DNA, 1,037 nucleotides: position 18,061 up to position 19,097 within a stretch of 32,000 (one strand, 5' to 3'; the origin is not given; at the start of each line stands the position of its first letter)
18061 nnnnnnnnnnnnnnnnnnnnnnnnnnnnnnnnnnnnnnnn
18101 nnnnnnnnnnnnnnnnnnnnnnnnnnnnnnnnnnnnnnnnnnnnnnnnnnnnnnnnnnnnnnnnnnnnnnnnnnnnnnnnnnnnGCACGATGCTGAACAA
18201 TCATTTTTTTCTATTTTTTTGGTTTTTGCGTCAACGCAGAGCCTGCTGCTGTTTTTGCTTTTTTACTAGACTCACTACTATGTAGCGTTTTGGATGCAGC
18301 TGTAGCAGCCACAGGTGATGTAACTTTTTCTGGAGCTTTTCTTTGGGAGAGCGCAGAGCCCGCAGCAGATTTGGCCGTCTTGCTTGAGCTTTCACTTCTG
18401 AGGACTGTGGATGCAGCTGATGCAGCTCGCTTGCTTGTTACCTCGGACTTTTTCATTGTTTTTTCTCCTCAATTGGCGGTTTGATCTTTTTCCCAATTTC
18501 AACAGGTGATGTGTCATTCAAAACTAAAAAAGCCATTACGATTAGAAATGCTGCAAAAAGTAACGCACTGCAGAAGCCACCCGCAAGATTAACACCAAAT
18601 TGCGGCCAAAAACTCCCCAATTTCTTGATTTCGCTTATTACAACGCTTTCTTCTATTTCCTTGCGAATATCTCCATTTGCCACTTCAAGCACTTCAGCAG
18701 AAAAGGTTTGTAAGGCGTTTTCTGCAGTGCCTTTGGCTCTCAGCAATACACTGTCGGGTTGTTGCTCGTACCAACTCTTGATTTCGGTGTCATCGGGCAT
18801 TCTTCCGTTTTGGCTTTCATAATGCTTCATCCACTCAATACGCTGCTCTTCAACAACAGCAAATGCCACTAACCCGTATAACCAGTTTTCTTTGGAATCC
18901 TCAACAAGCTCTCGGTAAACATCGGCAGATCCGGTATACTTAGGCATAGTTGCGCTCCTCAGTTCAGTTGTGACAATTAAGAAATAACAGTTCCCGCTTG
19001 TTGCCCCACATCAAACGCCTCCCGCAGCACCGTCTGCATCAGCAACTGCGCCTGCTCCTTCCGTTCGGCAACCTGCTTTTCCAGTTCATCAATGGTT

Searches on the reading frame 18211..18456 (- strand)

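Call 3: search_protein_families(library=pfam, proteins=[window:18211-18456:-], max_evalue=0.1)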
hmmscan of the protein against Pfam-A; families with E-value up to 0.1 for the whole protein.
window:18211-18456:- (81 aa): 1 family
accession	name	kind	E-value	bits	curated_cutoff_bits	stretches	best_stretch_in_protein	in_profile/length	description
PF03810.25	IBN_N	-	0.034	14.6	21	0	47-77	11-41/73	Importin-beta N-terminal domain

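Call 4: search_protein_families(library=padloc, proteins=[window:18211-18456:-], max_evalue=0.1)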
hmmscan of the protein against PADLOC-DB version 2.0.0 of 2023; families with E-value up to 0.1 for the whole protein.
window:18211-18456:- (81 aa): 0 families

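Call 5: search_protein_families(library=ncbifam, proteins=[window:18211-18456:-], max_evalue=0.1)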
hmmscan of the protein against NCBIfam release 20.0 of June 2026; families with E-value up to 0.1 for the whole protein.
window:18211-18456:- (81 aa): 0 families

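Call 6: search_protein_families(library=phrogs, proteins=[window:18211-18456:-], max_evalue=0.1)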
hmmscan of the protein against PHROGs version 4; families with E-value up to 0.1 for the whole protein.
window:18211-18456:- (81 aa): 1 family
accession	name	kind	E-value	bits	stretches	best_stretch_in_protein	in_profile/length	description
phrog_5079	-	unknown function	7.1e-19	68.6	2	6-42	10-46/49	-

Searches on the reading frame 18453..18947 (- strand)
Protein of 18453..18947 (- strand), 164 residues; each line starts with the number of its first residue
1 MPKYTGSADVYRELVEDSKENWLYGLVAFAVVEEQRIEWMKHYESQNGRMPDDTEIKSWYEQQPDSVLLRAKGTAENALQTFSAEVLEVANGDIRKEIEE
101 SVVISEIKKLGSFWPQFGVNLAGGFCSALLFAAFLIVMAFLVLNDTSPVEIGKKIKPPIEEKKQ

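Call 3: search_protein_families(library=pfam, proteins=[window:18453-18947:-], max_evalue=0.1)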
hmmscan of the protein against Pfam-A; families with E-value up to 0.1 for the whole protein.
window:18453-18947:- (164 aa): 0 families

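Call 4: search_protein_families(library=padloc, proteins=[window:18453-18947:-], max_evalue=0.1)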
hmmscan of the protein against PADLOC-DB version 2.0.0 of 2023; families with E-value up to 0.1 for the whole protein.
window:18453-18947:- (164 aa): 0 families

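Call 5: search_protein_families(library=ncbifam, proteins=[window:18453-18947:-], max_evalue=0.1)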
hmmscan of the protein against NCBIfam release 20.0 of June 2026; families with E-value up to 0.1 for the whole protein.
window:18453-18947:- (164 aa): 0 families

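Call 6: search_protein_families(library=phrogs, proteins=[window:18453-18947:-], max_evalue=0.1)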
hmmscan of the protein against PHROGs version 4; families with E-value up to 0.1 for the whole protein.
window:18453-18947:- (164 aa): 0 families

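Call 53: find_homologous_proteins(query=window:18453-18947:-, max_evalue=0.001)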
Query window:18453-18947:- (164 aa): 417 proteins with E <= 0.001 among 538 candidates; the best 120 are listed.
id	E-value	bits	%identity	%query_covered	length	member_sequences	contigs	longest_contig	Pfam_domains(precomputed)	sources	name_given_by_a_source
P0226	5.1e-103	360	100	100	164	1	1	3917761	-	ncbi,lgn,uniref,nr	ncbi:hypothetical protein [Trichlorobacter lovleyi]|uniref:Uncharacterized protein n=1 Tax=Trichloro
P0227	1.3e-102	358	99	100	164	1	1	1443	-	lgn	-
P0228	1.9e-102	358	99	100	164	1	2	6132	-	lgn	-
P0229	1.1e-98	345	95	100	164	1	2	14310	-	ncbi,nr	ncbi:MAG: hypothetical protein PHI97_22340 [Desulfobulbus sp.]|nr:hypothetical protein [Desulfobulbu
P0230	4.8e-97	340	93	100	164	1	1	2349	-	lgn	-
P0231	1.2e-96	339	93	100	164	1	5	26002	-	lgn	-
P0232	2.2e-96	338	92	100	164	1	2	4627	-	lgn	-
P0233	4.4e-96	337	91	100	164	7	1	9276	-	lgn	-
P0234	7.7e-96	336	91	100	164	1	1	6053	-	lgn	-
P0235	1.5e-95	335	91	100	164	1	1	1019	-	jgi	jgi:hypothetical protein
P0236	2.9e-92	325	88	100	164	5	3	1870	-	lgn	-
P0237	6.8e-92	323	88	100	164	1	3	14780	-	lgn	-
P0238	3.3e-91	321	87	100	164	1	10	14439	-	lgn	-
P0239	4.4e-91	321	87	100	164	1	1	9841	-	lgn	-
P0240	5.4e-91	320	88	100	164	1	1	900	-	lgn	-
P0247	2.8e-82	292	81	100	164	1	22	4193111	-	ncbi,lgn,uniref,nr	ncbi:hypothetical protein GURASL_23160 [Geotalea uraniireducens]|uniref:Uncharacterized protein n=1 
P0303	3.8e-61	223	62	98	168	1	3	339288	-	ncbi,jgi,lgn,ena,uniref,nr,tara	ncbi:hypothetical protein [Vreelandella sedimenti]|uniref:hypothetical protein n=1 Tax=Vreelandella 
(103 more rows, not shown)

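Call 54: find_encoding_contigs(protein=P0247, flank=5000, max_places=2)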
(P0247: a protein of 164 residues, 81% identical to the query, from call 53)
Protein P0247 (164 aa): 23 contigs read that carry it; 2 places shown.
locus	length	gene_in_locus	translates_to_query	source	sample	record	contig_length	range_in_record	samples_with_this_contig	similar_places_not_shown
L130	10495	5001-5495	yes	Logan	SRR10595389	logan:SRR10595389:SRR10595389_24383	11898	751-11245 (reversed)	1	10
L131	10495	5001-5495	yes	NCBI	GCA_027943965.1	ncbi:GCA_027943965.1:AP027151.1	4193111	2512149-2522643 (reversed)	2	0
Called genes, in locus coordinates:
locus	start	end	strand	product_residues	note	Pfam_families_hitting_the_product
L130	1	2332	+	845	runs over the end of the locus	PF10544:T5orf172 (weak), PF04851:ResIII (weak)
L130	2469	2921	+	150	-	-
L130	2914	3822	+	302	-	PF13676:TIR_2, PF27176:Y4lF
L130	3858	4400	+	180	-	PF08937:ThsB_TIR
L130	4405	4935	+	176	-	-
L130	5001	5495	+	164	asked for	-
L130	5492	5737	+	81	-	-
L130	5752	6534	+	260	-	-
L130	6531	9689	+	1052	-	PF00270:DEAD, PF04851:ResIII, PF00271:Helicase_C (weak)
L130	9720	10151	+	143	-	-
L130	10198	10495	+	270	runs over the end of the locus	-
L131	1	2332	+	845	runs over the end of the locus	PF10544:T5orf172 (weak), PF04851:ResIII (weak)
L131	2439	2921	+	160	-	-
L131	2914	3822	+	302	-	PF13676:TIR_2, PF27176:Y4lF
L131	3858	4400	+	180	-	PF08937:ThsB_TIR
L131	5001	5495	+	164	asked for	-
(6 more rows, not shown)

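Call 55: find_encoding_contigs(protein=P0303, flank=5000, max_places=2)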
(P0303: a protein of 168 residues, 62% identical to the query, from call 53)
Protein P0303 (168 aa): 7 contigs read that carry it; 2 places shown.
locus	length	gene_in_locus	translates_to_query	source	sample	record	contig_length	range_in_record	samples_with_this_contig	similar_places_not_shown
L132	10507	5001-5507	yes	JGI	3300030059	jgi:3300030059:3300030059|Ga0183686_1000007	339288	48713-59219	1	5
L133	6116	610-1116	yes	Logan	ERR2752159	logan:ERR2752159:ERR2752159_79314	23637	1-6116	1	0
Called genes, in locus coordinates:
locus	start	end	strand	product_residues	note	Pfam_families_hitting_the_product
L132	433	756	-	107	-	-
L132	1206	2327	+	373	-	PF13784:Fic_N, PF02661:Fic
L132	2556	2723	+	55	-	PF05930:Phage_AlpA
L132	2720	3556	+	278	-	-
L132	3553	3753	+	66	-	-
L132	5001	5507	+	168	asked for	-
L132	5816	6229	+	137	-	-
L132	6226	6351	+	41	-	-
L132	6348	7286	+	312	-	PF19952:DUF6414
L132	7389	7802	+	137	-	-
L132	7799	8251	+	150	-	-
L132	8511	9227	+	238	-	-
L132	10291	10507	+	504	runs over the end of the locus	-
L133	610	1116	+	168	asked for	-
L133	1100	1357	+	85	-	-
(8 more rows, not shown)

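Call 56: find_encoding_contigs(protein=P0231, flank=5000, max_places=3)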
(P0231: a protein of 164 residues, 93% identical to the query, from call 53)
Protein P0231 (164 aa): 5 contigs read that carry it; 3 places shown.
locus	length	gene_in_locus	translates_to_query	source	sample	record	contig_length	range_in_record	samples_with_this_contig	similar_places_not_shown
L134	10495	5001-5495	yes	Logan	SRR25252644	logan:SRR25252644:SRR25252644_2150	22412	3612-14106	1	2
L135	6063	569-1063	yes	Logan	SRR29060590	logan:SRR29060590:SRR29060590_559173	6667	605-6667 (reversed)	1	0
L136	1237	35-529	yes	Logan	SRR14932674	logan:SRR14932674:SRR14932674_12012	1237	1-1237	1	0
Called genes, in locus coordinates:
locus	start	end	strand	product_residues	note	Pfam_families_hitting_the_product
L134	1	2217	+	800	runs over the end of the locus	PF04313:HSDR_N (faint), PF00270:DEAD, PF04851:ResIII, PF18766:SWI2_SNF2, PF00271:Helicase_C (faint), PF08463:EcoEI_R_C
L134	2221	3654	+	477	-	PF12161:HsdM_N (weak), PF02384:N6_Mtase, PF07669:Eco57I (weak)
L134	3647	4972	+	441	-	PF01420:Methylase_S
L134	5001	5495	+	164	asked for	-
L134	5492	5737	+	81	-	-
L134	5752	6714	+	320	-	PF01734:Patatin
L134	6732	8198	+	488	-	PF18144:SMODS, PF21654:DncV-like_NTFase, PF18134:AGS_C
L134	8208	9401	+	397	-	-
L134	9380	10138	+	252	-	PF07505:DUF5131, PF17338:GP88 (weak)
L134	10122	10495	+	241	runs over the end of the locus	PF20217:DUF6577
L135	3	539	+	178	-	?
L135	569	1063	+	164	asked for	-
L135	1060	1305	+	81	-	-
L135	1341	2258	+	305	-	PF05014:Nuc_deoxyrib_tr (weak)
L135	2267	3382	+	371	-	PF04245:NA37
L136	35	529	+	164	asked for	-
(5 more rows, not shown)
